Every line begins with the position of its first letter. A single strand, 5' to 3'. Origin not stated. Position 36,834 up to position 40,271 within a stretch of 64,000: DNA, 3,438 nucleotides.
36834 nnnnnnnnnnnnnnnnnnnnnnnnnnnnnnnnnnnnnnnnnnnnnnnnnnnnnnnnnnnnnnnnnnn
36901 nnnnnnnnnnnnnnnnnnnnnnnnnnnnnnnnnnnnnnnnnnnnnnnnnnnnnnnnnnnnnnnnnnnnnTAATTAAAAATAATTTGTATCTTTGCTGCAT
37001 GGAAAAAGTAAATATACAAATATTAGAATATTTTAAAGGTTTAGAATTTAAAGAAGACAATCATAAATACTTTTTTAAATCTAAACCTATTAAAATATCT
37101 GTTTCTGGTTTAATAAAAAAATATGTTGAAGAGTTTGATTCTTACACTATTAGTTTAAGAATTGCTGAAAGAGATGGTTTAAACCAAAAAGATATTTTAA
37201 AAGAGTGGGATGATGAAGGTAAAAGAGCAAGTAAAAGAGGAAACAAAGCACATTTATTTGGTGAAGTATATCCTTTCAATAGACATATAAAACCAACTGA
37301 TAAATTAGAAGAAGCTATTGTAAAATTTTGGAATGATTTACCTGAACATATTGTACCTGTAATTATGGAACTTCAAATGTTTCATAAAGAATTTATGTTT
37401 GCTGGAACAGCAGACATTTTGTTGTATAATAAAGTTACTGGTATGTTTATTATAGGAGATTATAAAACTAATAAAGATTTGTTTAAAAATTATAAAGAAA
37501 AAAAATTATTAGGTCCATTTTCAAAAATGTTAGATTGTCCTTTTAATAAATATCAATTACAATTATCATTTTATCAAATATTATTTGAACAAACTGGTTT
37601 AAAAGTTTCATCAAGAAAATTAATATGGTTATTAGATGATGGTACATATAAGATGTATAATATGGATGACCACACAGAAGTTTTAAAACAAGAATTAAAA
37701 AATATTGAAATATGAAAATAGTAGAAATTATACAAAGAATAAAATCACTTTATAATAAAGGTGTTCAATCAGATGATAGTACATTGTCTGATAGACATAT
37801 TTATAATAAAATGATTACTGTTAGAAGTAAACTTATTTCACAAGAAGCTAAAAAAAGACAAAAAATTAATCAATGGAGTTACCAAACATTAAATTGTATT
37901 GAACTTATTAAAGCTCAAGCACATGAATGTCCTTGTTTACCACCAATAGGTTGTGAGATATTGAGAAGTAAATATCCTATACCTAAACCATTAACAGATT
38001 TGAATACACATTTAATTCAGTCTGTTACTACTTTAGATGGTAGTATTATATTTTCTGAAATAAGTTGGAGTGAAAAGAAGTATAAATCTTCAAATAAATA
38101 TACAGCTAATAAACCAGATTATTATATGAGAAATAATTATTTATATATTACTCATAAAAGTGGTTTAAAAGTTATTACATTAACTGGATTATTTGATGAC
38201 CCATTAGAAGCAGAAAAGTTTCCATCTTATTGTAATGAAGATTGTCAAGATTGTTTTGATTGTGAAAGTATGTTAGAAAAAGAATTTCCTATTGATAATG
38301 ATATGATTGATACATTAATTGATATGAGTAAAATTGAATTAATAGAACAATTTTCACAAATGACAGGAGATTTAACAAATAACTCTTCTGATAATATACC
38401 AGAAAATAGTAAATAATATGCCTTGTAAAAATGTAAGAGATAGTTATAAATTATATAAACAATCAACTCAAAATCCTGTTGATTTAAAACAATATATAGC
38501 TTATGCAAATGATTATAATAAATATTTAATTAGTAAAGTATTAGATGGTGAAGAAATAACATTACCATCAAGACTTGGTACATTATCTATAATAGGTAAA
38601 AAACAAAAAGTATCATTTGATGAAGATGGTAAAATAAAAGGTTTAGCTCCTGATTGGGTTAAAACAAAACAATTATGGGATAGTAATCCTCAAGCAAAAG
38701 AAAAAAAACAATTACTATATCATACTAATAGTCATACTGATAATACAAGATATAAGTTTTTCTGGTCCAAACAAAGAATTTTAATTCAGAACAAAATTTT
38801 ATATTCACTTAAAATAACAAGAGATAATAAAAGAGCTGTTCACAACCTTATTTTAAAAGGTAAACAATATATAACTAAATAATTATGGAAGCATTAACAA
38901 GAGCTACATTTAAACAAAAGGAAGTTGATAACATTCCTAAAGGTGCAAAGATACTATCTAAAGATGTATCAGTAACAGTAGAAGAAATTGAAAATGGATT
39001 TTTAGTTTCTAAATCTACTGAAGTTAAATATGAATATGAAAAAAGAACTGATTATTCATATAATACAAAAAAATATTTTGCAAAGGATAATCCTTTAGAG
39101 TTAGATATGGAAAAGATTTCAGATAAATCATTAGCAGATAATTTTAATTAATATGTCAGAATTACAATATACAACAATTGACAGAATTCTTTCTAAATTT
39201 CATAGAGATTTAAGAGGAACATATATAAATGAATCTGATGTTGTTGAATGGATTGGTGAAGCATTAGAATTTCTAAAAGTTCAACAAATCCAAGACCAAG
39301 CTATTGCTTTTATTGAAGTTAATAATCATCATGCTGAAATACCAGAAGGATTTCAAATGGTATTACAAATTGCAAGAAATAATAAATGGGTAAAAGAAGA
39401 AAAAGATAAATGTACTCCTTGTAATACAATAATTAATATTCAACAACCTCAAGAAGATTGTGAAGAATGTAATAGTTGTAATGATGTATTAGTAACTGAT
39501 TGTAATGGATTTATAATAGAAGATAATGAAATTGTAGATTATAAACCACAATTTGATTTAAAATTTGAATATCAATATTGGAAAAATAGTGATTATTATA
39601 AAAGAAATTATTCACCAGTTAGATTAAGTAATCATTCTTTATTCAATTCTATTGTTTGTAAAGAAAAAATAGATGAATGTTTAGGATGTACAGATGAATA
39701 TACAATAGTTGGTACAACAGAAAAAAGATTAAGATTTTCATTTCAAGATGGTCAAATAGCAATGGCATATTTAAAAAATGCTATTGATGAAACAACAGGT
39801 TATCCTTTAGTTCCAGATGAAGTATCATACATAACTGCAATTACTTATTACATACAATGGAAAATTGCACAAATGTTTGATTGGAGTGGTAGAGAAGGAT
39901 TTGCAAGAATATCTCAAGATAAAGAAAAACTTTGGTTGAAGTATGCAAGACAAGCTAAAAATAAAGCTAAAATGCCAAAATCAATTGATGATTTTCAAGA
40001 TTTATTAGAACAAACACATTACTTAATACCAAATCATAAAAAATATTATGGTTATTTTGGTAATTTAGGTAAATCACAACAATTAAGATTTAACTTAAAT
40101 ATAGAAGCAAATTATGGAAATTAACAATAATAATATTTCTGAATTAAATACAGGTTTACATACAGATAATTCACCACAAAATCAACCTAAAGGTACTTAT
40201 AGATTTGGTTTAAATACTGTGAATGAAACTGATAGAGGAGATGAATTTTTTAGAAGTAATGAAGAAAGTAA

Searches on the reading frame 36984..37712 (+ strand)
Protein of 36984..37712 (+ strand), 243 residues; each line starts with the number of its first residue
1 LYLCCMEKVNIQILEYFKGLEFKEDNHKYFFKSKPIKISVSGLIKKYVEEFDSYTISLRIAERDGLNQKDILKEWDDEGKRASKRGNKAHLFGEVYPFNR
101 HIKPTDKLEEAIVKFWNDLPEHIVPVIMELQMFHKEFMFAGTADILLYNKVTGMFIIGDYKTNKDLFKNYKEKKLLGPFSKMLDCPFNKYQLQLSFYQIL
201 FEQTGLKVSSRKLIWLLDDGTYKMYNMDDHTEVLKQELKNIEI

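Call 66: search_protein_families(library=phrogs, proteins=[window:36984-37712:+], max_evalue=0.00001)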
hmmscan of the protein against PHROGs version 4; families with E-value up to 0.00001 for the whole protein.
window:36984-37712:+ (243 aa): 1 family
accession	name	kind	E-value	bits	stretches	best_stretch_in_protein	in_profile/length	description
phrog_298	-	DNA, RNA and nucleotide metabolism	6.7e-31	108.7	1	18-237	47-249/293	exonuclease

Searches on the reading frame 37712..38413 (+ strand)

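Call 66: search_protein_families(library=phrogs, proteins=[window:37712-38413:+], max_evalue=0.00001)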
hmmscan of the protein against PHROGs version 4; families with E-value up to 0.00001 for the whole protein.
window:37712-38413:+ (234 aa): 1 family
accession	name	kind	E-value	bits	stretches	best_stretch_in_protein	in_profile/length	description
phrog_9863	-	head and packaging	5e-59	200.7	1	1-229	2-232/236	virion structural protein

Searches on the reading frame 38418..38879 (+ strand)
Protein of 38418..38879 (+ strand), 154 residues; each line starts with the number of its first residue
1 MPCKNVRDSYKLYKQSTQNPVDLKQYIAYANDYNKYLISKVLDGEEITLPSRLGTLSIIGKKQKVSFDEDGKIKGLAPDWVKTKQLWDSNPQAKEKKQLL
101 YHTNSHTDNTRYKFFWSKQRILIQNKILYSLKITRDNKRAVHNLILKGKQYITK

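Call 66: search_protein_families(library=phrogs, proteins=[window:38418-38879:+], max_evalue=0.00001)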
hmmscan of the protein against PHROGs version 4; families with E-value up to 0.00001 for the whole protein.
window:38418-38879:+ (154 aa): 1 family
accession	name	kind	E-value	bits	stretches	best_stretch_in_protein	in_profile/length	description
phrog_12177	-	unknown function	2.7e-52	178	1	4-153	9-162/164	-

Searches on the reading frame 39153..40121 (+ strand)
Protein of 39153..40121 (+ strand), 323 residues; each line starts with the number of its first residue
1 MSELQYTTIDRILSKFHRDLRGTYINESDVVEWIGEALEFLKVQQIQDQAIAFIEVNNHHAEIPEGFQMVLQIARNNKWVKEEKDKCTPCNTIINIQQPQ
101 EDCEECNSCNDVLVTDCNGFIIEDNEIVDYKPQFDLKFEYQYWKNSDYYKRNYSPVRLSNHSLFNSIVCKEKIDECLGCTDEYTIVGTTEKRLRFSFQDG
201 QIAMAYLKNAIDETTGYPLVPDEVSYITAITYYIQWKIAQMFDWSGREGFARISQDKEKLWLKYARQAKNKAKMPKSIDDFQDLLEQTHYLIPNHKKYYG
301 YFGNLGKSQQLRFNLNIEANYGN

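Call 7: search_protein_families(library=phrogs, proteins=[window:39153-40121:+], max_evalue=0.001)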
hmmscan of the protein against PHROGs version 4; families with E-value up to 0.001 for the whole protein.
window:39153-40121:+ (323 aa): 2 families
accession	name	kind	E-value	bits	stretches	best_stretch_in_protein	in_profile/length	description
phrog_15515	-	unknown function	9e-93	312.1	1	1-314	1-312/322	-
phrog_33740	-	unknown function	7.6e-05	23.2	1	203-311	217-323/357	-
